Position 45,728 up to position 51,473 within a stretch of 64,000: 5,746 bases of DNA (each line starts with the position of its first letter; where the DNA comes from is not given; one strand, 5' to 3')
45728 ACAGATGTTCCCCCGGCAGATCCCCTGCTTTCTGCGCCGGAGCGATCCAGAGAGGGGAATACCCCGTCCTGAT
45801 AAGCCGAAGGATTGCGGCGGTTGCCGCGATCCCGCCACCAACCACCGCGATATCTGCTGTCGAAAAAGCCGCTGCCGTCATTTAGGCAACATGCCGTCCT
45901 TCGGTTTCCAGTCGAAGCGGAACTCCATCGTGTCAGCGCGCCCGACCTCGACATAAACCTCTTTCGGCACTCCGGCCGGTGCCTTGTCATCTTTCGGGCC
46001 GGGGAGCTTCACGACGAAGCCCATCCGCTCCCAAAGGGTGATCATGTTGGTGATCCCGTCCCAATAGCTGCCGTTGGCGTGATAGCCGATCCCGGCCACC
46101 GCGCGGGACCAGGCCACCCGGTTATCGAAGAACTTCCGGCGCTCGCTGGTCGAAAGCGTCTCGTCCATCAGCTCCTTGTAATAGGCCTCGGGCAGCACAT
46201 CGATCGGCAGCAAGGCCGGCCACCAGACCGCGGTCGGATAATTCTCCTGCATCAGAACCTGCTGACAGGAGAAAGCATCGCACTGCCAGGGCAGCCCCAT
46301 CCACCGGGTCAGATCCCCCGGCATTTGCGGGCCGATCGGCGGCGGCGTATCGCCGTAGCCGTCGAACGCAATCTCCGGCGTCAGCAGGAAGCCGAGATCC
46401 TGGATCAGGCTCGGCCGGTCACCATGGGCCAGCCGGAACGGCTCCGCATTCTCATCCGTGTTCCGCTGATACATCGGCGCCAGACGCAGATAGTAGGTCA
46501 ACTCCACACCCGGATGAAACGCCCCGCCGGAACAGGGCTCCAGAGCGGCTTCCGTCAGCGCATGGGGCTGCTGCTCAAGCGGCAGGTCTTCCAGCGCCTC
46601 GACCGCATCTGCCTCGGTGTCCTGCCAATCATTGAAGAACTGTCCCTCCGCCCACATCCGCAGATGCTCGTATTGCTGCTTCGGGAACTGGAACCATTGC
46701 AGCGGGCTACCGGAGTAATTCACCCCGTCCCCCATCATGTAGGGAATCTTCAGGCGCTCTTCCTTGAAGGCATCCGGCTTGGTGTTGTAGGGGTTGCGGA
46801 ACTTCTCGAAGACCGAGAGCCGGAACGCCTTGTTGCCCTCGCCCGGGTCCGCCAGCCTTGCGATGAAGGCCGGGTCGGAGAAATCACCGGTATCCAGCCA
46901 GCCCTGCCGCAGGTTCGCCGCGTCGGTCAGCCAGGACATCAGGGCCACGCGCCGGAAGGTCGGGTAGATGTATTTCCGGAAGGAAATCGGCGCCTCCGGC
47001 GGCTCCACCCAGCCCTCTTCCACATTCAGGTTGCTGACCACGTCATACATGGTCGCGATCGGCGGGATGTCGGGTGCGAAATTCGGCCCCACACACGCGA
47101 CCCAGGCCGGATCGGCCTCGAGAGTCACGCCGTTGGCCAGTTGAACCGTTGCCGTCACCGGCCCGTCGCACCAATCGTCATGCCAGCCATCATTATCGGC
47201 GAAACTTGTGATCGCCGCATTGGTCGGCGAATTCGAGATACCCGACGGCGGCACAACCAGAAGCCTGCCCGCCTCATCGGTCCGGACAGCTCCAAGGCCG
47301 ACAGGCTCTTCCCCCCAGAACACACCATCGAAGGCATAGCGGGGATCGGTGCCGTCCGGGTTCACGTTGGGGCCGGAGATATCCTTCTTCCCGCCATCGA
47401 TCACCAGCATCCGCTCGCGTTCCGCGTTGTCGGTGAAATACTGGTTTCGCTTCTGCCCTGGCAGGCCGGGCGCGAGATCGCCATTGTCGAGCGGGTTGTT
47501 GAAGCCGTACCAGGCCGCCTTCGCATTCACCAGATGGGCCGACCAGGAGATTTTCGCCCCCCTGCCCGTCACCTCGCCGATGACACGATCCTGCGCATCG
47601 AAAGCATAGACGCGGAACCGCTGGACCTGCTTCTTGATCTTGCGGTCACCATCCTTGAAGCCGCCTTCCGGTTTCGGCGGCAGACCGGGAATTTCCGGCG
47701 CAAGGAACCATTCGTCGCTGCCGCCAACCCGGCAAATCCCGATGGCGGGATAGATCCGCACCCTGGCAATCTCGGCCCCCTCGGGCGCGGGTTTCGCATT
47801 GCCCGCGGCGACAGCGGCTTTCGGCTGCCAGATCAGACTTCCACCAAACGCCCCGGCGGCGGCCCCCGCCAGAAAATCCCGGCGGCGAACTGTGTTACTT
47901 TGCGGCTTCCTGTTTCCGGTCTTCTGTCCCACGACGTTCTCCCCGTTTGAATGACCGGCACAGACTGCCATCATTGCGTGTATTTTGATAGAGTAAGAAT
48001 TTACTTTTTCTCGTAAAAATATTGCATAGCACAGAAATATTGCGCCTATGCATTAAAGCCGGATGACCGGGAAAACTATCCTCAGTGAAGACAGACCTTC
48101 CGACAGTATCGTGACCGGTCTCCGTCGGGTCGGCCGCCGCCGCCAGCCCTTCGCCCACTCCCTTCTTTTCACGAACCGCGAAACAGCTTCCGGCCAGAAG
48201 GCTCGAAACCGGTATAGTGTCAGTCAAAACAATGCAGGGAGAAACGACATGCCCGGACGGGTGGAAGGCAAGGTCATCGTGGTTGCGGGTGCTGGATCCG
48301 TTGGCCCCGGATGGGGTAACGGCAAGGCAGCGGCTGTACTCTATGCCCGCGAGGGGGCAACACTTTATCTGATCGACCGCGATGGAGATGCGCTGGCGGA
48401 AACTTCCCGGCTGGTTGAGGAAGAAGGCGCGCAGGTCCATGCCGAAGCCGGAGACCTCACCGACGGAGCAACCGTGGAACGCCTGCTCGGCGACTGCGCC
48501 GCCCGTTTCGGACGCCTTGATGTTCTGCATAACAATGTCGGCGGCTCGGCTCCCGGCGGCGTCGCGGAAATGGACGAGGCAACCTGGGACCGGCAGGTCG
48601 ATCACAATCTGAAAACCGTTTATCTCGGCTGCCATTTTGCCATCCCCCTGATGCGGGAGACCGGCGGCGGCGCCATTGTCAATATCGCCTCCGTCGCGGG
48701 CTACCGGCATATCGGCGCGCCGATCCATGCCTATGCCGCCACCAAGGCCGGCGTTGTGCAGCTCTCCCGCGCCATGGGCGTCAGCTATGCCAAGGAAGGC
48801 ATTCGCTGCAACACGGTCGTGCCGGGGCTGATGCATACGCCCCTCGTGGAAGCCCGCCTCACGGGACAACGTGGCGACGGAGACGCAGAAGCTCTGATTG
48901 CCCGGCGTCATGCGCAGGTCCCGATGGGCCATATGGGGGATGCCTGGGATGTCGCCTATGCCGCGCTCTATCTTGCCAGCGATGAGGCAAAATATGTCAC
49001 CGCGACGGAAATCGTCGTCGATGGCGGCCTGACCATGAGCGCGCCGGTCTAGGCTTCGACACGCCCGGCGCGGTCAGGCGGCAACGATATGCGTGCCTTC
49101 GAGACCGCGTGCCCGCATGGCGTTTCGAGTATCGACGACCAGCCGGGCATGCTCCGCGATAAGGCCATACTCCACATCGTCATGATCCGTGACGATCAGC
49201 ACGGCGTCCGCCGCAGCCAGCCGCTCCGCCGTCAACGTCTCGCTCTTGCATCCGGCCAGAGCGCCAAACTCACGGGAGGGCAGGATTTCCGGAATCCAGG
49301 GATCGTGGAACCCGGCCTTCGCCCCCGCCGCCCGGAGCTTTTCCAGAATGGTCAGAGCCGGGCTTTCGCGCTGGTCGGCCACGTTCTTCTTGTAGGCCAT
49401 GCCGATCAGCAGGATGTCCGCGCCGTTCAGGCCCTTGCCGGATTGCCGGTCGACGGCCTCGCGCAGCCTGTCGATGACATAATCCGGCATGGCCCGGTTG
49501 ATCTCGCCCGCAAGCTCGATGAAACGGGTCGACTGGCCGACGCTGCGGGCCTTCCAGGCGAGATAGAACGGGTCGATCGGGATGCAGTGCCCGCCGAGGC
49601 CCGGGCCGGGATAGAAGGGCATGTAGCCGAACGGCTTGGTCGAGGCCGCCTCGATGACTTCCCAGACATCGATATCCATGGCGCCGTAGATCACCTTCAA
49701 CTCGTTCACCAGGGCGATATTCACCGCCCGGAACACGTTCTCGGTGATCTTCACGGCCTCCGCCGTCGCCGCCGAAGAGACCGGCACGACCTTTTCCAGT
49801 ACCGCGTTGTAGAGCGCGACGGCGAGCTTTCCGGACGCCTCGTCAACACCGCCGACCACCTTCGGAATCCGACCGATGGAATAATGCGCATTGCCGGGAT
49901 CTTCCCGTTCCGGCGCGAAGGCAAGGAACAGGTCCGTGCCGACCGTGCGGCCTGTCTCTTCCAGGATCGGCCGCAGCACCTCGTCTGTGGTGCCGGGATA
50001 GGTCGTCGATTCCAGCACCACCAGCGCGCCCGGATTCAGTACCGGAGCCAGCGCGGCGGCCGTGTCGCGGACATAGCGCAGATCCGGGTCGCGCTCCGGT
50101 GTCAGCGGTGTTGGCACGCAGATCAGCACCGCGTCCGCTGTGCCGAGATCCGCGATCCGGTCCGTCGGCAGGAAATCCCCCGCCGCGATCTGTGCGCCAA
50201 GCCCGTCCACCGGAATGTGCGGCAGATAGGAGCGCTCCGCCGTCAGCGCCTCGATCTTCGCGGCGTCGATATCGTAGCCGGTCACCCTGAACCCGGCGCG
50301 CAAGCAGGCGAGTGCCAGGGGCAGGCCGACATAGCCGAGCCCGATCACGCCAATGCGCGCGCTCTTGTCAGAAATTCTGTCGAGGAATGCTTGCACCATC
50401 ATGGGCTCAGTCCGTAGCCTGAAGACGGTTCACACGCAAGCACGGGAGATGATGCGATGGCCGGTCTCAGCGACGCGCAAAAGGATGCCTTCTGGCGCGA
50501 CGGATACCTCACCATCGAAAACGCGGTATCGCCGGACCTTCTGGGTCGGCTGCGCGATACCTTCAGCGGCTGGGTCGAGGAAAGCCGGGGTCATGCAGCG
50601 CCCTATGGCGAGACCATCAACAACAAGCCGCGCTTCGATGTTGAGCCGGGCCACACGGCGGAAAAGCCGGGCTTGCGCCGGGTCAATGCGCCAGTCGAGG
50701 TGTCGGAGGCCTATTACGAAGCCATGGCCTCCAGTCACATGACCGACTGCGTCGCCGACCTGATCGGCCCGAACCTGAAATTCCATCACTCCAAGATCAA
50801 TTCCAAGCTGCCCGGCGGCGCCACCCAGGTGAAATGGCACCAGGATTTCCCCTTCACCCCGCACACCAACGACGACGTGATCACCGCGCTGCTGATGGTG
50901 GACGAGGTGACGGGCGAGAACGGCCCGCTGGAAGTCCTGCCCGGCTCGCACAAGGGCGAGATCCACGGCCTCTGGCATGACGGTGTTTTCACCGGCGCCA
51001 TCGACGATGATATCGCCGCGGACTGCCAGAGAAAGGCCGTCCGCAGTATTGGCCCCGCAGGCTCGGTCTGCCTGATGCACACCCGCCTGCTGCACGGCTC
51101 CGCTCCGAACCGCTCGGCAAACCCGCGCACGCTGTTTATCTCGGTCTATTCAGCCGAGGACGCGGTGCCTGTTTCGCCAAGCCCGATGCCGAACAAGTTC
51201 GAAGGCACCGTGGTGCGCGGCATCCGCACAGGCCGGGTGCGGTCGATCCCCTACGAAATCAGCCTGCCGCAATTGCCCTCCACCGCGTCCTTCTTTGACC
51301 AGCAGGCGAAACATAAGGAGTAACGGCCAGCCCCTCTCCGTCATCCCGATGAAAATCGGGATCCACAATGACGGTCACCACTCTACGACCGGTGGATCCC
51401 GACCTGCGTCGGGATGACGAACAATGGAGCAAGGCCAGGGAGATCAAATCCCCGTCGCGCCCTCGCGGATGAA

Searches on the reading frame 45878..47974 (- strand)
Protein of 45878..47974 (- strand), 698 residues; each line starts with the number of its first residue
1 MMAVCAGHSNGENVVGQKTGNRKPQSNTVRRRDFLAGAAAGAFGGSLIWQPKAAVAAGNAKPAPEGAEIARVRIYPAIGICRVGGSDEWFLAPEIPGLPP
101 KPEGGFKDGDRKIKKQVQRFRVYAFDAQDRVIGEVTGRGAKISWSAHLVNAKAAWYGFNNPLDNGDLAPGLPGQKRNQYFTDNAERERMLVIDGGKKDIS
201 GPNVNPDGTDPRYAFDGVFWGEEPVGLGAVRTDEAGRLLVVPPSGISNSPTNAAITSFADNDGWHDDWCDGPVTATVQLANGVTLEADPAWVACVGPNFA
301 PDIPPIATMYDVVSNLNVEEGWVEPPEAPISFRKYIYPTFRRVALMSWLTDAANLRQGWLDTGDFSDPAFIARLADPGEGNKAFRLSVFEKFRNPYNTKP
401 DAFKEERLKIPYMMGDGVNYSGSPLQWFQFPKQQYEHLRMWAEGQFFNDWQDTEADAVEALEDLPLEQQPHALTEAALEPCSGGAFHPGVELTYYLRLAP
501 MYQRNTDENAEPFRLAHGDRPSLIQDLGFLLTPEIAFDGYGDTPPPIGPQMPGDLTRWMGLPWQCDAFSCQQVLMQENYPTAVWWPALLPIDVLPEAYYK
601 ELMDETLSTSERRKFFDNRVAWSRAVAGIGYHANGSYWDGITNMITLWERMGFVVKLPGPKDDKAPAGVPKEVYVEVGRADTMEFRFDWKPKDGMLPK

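Call 16: search_protein_families(library=pfam, proteins=[window:45878-47974:-], max_evalue=0.001)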
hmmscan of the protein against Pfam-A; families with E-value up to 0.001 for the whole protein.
window:45878-47974:- (698 aa): 2 families
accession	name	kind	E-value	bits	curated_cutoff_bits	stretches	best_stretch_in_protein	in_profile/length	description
PF17990.7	LodA_N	-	1.8e-69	234.5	26.3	1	75-294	1-213/213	L-Lysine epsilon oxidase N-terminal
PF18417.6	LodA_C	-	9.5e-32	110.2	25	1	416-577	6-140/149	L-lysine epsilon oxidase C-terminal domain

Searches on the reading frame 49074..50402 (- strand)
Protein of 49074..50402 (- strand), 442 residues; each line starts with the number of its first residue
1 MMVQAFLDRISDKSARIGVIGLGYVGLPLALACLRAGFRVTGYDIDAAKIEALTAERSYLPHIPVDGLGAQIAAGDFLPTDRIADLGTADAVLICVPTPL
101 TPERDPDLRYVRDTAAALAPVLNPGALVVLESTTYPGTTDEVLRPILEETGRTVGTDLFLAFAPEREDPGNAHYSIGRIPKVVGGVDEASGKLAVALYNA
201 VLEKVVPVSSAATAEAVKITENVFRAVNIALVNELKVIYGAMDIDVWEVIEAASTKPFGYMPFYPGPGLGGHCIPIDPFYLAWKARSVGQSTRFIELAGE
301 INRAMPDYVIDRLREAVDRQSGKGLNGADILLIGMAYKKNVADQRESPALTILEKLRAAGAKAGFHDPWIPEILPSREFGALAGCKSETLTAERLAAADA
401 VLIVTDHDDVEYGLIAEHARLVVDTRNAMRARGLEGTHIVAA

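Call 16: search_protein_families(library=pfam, proteins=[window:49074-50402:-], max_evalue=0.001)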
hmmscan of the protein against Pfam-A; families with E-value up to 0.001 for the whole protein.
window:49074-50402:- (442 aa): 4 families
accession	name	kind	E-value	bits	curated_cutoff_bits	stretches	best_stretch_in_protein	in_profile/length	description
PF03721.20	UDPG_MGDP_dh_N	-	7.5e-39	133.7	27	1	16-192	2-181/187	UDP-glucose/GDP-mannose dehydrogenase family, NAD binding domain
PF00984.24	UDPG_MGDP_dh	-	2.7e-30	104.7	25.4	1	213-303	2-93/94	UDP-glucose/GDP-mannose dehydrogenase family, central domain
PF03720.21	UDPG_MGDP_dh_C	-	1.3e-19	70.9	30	1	332-429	2-101/103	UDP-glucose/GDP-mannose dehydrogenase family, UDP binding domain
PF03446.21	NAD_binding_2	-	1.1e-10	42.3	21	1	16-148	1-109/161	NAD binding domain of 6-phosphogluconate dehydrogenase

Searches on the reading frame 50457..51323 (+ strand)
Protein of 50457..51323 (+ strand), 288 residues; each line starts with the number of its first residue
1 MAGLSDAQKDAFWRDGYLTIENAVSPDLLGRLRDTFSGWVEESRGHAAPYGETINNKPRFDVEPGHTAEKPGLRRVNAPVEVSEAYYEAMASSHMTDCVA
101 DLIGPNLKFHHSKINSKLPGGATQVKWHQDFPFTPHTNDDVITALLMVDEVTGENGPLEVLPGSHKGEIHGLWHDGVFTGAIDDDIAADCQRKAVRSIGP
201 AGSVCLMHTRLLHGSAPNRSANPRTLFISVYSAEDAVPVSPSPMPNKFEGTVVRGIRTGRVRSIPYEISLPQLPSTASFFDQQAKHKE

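Call 92: search_protein_families(library=pfam, proteins=[window:50457-51323:+], max_evalue=0.001)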
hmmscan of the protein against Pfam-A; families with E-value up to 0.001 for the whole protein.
window:50457-51323:+ (288 aa): 1 family
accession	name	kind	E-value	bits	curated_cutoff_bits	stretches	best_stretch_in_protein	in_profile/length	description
PF05721.19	PhyH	-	1.4e-27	97.8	22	1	14-225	3-212/213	Phytanoyl-CoA dioxygenase (PhyH)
